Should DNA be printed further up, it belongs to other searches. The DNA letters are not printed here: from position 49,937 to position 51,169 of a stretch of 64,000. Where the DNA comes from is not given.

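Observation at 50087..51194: An SPFH/band-7 (stomatin/prohibitin-like) membrane scaffold with a coupled 57-aa two-helix membrane partner, encoded by a phage.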

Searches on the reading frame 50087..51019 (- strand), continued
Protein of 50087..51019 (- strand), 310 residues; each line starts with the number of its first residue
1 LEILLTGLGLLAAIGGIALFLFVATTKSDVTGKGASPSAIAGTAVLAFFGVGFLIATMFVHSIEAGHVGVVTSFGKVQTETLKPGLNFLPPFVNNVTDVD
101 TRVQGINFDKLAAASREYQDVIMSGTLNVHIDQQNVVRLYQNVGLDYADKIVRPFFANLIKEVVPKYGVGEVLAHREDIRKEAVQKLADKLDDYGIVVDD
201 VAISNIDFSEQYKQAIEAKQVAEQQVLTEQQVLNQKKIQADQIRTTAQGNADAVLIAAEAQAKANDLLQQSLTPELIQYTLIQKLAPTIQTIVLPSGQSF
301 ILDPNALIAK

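Call 30: find_related_loci(query=A3, collection=genome_contigs, flank=3000)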
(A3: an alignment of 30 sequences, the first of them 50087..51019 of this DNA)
Query A3 (310 aa) in genome_contigs; peptide patterns used: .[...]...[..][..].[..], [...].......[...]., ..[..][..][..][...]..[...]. (x = any residue, [..] = any of these).
600 stretches matched a pattern (row limit reached: there are more); 540 encode a relative of the query (tblastn E <= 1e-3); the best 80 are kept; 80 distinct loci.
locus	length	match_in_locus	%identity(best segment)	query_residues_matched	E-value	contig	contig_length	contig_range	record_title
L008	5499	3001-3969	44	3-309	1e-72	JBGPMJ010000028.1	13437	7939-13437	MAG: Candidatus Limnocylindria bacterium isolate OBJ_0618_7090110_240 k141_9838096_length_13437_cov_28.0010, whole genom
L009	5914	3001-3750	47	33-285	4e-71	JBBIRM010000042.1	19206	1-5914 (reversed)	MAG: Deltaproteobacteria bacterium isolate SIF170217_bin_35 NODE_3162_length_19206_cov_5.551042, whole genome shotgun se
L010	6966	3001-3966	43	3-308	1e-70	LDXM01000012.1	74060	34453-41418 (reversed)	MAG: Chloroflexi bacterium CSP1-4 XU10_C0012, whole genome shotgun sequence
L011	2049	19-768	47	33-285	1e-71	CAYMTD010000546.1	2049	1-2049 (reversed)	MAG TPA_asm: uncultured Syntrophaceae bacterium isolate binchicken_co274_204 genome assembly, contig: NODE_140320_length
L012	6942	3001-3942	41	5-302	1e-69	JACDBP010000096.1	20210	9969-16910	MAG: Chloroflexota bacterium isolate MGR_bin285 SD2897-2912_k127_7041668, whole genome shotgun sequence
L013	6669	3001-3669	51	63-285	2e-69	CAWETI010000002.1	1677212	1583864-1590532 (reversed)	MAG: uncultured delta proteobacterium isolate MFD01476.bin.2.41 genome assembly, contig: contig_14930, whole genome shot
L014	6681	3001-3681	50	63-289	4e-69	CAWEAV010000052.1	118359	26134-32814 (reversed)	MAG: uncultured delta proteobacterium isolate MFD04408.bin.2.84 genome assembly, contig: contig_21515, whole genome shot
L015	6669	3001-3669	51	63-285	2e-69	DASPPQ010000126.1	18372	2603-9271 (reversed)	MAG TPA_asm: Thermodesulfobacteriota bacterium isolate SMAG_U12177 k141_1927699, whole genome shotgun sequence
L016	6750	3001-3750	47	33-285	6e-69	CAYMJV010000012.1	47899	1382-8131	MAG TPA_asm: uncultured Syntrophaceae bacterium isolate binchicken_co378_81 genome assembly, contig: NODE_527_length_478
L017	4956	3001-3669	50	63-285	4e-69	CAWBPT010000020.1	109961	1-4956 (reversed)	MAG: uncultured delta proteobacterium isolate MFD04408.bin.1.190 genome assembly, contig: contig_32034, whole genome sho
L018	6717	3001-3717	48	51-285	9e-69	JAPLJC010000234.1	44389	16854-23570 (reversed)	MAG: Deltaproteobacteria bacterium isolate LacPavin_0920_WC90_MAG_58_11 LacPavin_0920_WC90_scaffold_960257, whole genome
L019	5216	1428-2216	45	33-295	6e-69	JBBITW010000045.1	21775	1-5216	MAG: Deltaproteobacteria bacterium isolate RSS170216_bin_405 NODE_2676_length_21775_cov_6.227670, whole genome shotgun s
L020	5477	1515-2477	42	3-310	1e-68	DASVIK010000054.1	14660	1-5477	MAG TPA_asm: Candidatus Limnocylindrales bacterium isolate SMAG_U2991 k141_1106939, whole genome shotgun sequence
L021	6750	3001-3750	47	33-285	3e-68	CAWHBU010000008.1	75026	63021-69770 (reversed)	MAG: uncultured delta proteobacterium isolate MFD03726.bin.2.155 genome assembly, contig: contig_13538, whole genome sho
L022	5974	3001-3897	46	16-303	1e-68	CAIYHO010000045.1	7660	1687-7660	MAG: uncultured Chloroflexi bacterium isolate KTt_bin-0728 genome assembly, contig: bin-0728:045/308, whole genome shotg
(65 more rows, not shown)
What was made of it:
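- Closest known: Prokaryotic prohibitins. Same: Cellular relatives at 40-52% identity are in Chloroflexota and Thermodesulfobacteriota genomes (call 30).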

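Call 35: search_protein_families(library=padloc, proteins=[window:50087-51019:-], max_evalue=0.01)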
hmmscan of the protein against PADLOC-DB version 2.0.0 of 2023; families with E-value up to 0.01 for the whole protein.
window:50087-51019:- (310 aa): 0 families

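Call 40: get_annotated_region(hit=H1, flank=1500)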
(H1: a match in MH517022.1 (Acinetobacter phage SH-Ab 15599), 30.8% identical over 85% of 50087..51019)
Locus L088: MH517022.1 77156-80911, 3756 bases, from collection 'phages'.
description: Acinetobacter phage SH-Ab 15599, complete genome.
organism: Acinetobacter phage SH-Ab 15599 (NCBI taxid 2202135)
taxonomy: Viruses; Duplodnaviria; Heunggongvirae; Uroviricota; Caudoviricetes; Ackermannviridae
host: Acinetobacter baumannii 15599; source: sewage; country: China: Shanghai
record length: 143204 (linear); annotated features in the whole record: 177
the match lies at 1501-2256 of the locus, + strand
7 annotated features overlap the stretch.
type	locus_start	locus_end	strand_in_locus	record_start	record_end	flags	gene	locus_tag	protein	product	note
CDS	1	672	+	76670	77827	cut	-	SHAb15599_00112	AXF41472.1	RIIB protein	-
CDS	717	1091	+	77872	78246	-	-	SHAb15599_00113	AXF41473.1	hypothetical protein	-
CDS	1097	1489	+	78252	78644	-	-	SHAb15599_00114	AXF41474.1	hypothetical protein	-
CDS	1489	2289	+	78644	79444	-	-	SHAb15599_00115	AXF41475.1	putative protease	similar to NP_758633.1 putative protease [Pseudomonas resinovorans]; Pfam PF01145.19 Band_7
CDS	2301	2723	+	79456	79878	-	-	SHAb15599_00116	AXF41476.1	hypothetical protein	-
CDS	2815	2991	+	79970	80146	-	-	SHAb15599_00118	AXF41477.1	hypothetical protein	-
CDS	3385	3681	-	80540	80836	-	-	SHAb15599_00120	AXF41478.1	hypothetical protein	-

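Call 41: get_annotated_region(hit=H4, flank=1500)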
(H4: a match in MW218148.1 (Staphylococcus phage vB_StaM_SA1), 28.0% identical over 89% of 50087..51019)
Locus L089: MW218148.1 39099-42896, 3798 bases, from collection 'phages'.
description: Staphylococcus phage vB_StaM_SA1, complete genome.
organism: Staphylococcus phage vB_StaM_SA1 (NCBI taxid 2785444)
taxonomy: Viruses; Duplodnaviria; Heunggongvirae; Uroviricota; Caudoviricetes
host: Staphylococcus lentus; source: sewage; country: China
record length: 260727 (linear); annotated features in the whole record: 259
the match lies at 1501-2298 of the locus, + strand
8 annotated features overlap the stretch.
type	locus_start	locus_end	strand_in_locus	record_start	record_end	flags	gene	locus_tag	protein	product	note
CDS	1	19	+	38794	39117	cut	-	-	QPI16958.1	hypothetical protein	-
CDS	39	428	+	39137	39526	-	-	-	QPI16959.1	hypothetical protein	-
CDS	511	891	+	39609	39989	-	-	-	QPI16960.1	hypothetical protein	-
CDS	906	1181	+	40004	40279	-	-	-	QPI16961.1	hypothetical protein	-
CDS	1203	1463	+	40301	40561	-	-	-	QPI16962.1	hypothetical protein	-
CDS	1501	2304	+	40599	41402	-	-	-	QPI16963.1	prohibitin family protein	-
CDS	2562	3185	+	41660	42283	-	-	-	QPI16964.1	hypothetical protein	-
CDS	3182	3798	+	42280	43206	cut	-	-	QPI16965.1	hypothetical protein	-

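Call 42: get_annotated_region(hit=H5, flank=1500)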
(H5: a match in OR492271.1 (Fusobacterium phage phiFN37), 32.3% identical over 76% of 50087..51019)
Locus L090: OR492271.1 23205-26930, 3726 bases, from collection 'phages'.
description: Fusobacterium phage phiFN37, complete genome.
organism: Fusobacterium phage phiFN37 (NCBI taxid 3079567)
taxonomy: Viruses
host: Fusobacterium necrophorum subsp. necrophorum strain FN37; source: -; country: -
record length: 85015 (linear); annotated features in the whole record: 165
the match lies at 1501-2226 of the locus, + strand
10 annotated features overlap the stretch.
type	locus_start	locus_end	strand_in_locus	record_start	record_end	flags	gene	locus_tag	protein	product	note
CDS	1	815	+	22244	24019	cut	-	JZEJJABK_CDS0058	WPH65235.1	DNA primase/helicase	DNA; RNA and nucleotide metabolism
CDS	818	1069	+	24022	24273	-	-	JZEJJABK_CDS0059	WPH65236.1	hypothetical protein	unknown function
CDS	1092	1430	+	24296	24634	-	-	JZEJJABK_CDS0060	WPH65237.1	hypothetical protein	unknown function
CDS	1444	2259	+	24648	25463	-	-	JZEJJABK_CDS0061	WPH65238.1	prohibitin family protein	other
CDS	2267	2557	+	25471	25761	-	-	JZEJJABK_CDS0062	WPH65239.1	hypothetical protein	unknown function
CDS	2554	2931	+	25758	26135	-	-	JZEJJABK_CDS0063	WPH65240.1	hypothetical protein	unknown function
CDS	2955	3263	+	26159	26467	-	-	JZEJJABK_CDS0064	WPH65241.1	sigma factor-like DNA-binding protein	regulation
CDS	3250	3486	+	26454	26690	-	-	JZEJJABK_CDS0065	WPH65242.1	hypothetical protein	unknown function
CDS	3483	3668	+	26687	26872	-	-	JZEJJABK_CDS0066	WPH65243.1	hypothetical protein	unknown function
CDS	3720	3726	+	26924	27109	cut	-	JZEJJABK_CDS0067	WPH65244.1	hypothetical protein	unknown function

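Call 43: get_annotated_region(hit=H6, flank=1500)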
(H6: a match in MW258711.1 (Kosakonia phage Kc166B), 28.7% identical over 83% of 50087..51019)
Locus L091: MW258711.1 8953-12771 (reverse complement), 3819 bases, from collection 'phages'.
description: Kosakonia phage Kc166B, complete genome.
organism: Kosakonia phage Kc166B (NCBI taxid 2801383)
taxonomy: Viruses; Duplodnaviria; Heunggongvirae; Uroviricota; Caudoviricetes
host: Kosakonia cowanii CB166B; source: -; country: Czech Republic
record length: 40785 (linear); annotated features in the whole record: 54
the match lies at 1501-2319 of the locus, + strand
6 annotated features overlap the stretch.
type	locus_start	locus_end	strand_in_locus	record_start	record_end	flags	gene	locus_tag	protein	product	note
CDS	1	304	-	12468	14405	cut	-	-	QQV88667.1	DNA helicase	-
CDS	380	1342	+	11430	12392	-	-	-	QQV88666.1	hypothetical protein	-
CDS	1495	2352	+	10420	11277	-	-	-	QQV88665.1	membrane protease family protein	Membrane protease family protein y2843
CDS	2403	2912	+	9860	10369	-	-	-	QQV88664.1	deoxyuridine 5-triphosphate nucleotidohydrolase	-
CDS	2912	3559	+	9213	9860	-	-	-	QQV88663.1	hypothetical protein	-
CDS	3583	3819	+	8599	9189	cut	-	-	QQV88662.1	hypothetical protein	-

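Call 44: get_annotated_region(hit=H7, flank=1500)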
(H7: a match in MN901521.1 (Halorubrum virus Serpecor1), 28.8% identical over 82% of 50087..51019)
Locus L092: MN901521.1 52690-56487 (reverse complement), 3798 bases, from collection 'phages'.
description: Halorubrum virus Serpecor1, complete genome.
organism: Halorubrum virus Serpecor1 (NCBI taxid 2721757)
taxonomy: Viruses; Duplodnaviria; Heunggongvirae; Uroviricota; Caudoviricetes; Thumleimavirales; Hafunaviridae; Haloferacalesvirus; Haloferacalesvirus Serpecor1
host: Halorubrum coriense; source: Serpentine Lake, Western Australia; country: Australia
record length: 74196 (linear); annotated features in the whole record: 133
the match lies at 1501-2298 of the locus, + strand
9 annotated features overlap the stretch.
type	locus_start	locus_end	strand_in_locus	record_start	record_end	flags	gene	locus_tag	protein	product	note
CDS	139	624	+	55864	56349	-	-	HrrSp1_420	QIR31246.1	endonuclease domain protein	conserved homing endonuclease domain IPR027434 (InterProScan)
CDS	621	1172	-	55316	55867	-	-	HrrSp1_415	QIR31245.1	putative CxxC motif protein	contains a CxxC motif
CDS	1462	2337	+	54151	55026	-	-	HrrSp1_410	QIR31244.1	prohibitin family protein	conserved domain SPFH_prohibitin (cd03401) Prohibitin family; predicted signal signal peptide (Sec/SPI), predicted ...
CDS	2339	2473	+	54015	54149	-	-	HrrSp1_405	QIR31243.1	hypothetical protein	predicted signal sequence (phobius)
CDS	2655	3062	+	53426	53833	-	-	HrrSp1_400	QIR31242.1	hypothetical protein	-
CDS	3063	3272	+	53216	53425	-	-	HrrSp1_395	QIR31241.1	hypothetical protein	-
tRNA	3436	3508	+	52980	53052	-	-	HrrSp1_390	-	tRNA-Asx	anticodon GTT; predicted by tRNAscan and Aragorn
tRNA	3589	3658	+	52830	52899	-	-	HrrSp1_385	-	tRNA-Tyr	predicted by RFAM but with low E-value of 4.7e-07; predicted by Aragorn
CDS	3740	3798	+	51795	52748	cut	-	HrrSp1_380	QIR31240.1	hypothetical protein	-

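Call 45: get_annotated_region(hit=H10, flank=1500)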
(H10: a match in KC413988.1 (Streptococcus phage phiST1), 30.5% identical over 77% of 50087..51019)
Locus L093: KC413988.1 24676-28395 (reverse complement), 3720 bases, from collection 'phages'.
description: Streptococcus phage phiST1, complete genome.
organism: Streptococcus phage phiST1 (NCBI taxid 1277892)
taxonomy: Viruses; Duplodnaviria; Heunggongvirae; Uroviricota; Caudoviricetes
host: Streptococcus suis ST1; source: -; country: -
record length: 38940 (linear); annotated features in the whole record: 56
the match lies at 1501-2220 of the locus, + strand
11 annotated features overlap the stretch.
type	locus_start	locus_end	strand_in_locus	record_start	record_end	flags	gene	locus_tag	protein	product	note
CDS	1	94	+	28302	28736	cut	-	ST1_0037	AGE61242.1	hypothetical protein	-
CDS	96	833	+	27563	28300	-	-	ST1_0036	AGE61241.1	putative phage protein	-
CDS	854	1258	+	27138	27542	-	-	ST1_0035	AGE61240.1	hypothetical protein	-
CDS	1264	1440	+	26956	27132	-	-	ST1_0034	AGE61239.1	hypothetical protein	-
CDS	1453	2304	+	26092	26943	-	-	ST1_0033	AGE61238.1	SPFH domain / Band 7 family protein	-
CDS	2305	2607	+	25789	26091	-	-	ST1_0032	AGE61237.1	hypothetical protein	-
CDS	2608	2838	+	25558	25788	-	-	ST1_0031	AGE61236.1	hypothetical protein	-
CDS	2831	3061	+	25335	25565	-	-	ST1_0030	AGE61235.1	hypothetical protein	-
CDS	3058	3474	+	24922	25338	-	-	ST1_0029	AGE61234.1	endodeoxyribonuclease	RusA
CDS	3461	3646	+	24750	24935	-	-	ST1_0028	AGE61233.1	hypothetical protein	-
CDS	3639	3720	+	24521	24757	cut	-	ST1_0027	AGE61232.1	hypothetical protein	-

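Call 57: find_related_loci(query=window:50087-51019:-, collection=metagenome_contigs, flank=3000)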
Query window:50087-51019:- (310 aa) in metagenome_contigs; peptide patterns used: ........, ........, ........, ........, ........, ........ (x = any residue, [..] = any of these).
364 stretches matched a pattern; 53 encode a relative of the query (tblastn E <= 1e-3); 53 distinct loci.
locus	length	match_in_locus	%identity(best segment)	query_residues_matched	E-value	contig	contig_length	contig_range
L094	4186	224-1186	35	5-302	1e-43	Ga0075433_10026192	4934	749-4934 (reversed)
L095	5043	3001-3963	35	5-302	1e-42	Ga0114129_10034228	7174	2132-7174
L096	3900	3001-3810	35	39-291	2e-41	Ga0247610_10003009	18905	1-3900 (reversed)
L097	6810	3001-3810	35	39-291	2e-41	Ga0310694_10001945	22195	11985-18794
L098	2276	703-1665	33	5-302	4e-35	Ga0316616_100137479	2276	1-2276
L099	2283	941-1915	32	4-302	4e-33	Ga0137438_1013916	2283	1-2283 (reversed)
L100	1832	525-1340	29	36-285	1e-24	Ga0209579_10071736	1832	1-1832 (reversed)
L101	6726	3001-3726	32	51-285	2e-24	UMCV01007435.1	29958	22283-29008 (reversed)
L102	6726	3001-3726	32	51-285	2e-24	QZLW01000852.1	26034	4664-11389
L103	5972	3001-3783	31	46-285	1e-23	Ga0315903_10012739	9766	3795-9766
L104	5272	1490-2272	31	46-285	2e-23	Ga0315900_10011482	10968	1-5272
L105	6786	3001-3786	30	53-295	3e-23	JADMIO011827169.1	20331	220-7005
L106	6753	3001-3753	30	53-285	3e-23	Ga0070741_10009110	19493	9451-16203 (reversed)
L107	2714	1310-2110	30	51-298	3e-23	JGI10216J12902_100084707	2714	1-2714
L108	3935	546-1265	31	63-285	3e-23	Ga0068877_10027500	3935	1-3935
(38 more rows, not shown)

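Call 58: find_encoding_contigs(protein=P0008, flank=2500, max_places=1)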
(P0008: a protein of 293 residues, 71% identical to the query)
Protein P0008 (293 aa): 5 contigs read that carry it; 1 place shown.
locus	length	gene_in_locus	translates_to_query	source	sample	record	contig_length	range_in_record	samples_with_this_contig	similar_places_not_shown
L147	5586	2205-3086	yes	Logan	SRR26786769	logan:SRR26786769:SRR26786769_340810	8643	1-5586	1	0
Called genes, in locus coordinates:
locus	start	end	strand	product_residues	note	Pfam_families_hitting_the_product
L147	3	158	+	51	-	?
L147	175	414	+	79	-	-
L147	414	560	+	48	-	-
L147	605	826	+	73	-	-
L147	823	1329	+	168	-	-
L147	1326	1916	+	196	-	PF21448:DNMK (faint)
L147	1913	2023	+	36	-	-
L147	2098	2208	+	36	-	-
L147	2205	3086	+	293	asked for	PF01145:Band_7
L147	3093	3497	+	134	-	-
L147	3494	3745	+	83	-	-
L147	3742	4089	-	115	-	-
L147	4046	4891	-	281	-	-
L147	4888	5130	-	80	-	-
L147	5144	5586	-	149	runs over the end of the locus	-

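Call 59: find_encoding_contigs(protein=P0016, flank=2500, max_places=1)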
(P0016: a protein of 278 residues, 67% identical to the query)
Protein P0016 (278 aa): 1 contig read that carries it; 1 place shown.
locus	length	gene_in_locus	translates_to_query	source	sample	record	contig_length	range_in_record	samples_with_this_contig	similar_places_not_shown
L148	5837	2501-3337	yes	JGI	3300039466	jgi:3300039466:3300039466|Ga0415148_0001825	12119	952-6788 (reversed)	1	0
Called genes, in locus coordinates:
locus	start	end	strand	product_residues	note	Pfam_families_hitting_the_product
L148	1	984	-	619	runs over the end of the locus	PF05876:GpA_ATPase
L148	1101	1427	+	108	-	-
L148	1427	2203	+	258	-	-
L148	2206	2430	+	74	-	-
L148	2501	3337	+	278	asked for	PF01145:Band_7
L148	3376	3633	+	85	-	-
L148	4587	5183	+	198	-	PF01844:HNH, PF14279:HNH_5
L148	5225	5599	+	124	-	PF08000:bPH_1, PF14470:bPH_3 (weak)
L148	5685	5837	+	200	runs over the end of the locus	-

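Call 60: find_encoding_contigs(protein=P0019, flank=2500, max_places=1)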
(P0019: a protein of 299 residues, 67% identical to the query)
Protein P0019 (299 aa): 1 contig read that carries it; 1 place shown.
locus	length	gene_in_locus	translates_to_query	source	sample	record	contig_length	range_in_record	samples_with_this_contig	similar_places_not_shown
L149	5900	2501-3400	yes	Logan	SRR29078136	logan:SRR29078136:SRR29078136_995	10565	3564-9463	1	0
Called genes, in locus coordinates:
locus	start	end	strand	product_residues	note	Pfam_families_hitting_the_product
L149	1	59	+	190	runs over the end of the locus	-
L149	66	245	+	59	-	-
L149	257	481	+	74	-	-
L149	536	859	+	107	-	-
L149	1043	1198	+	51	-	-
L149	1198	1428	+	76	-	PF24729:Acb2_Tad1_hairpin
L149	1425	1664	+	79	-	-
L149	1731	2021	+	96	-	-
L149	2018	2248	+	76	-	-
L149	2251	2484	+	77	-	-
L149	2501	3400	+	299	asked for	PF01145:Band_7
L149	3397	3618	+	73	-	-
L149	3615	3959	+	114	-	-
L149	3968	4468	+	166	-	-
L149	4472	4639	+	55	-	-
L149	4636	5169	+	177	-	-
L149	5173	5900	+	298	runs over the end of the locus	-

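Call 61: find_encoding_contigs(protein=P0009, flank=2500, max_places=1)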
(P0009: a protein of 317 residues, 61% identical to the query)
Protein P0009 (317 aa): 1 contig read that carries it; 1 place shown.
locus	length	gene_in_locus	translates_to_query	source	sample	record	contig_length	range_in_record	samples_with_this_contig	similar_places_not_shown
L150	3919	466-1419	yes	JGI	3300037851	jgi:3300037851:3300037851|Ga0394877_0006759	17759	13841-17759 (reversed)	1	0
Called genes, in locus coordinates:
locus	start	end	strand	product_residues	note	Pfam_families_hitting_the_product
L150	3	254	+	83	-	?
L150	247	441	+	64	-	-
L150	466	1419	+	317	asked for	PF01145:Band_7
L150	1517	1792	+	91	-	-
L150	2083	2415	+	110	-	-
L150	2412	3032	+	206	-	PF02195:ParB_N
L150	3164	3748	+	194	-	-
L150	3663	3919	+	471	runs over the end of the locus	-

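Call 62: find_encoding_contigs(protein=P0004, flank=2500, max_places=1)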
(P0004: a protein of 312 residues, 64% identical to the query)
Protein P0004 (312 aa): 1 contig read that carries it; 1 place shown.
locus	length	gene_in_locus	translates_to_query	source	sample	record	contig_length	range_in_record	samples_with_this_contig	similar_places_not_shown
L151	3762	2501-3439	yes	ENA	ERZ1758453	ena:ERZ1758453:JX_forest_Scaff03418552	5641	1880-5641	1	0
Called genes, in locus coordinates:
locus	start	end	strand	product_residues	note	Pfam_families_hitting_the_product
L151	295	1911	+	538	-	PF05731:TROVE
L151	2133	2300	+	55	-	-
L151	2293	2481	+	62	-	-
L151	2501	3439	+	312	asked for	PF01145:Band_7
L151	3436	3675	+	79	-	-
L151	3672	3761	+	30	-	?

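Call 63: find_encoding_contigs(protein=P0022, flank=2500, max_places=1)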
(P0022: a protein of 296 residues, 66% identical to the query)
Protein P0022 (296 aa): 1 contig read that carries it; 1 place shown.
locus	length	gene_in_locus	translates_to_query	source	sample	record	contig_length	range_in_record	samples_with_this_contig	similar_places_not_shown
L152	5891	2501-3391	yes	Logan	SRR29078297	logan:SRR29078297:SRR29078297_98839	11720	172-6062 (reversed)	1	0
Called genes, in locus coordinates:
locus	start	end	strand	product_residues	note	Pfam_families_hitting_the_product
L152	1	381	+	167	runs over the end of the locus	PF00588:SpoU_methylase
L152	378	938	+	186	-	-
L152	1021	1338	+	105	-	-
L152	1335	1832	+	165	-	-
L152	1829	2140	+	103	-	-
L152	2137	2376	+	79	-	-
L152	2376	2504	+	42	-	-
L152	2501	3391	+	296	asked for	PF01145:Band_7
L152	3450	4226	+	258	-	PF09414:RNA_ligase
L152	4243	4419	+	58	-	-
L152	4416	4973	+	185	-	-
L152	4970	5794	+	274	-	-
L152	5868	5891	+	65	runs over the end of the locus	?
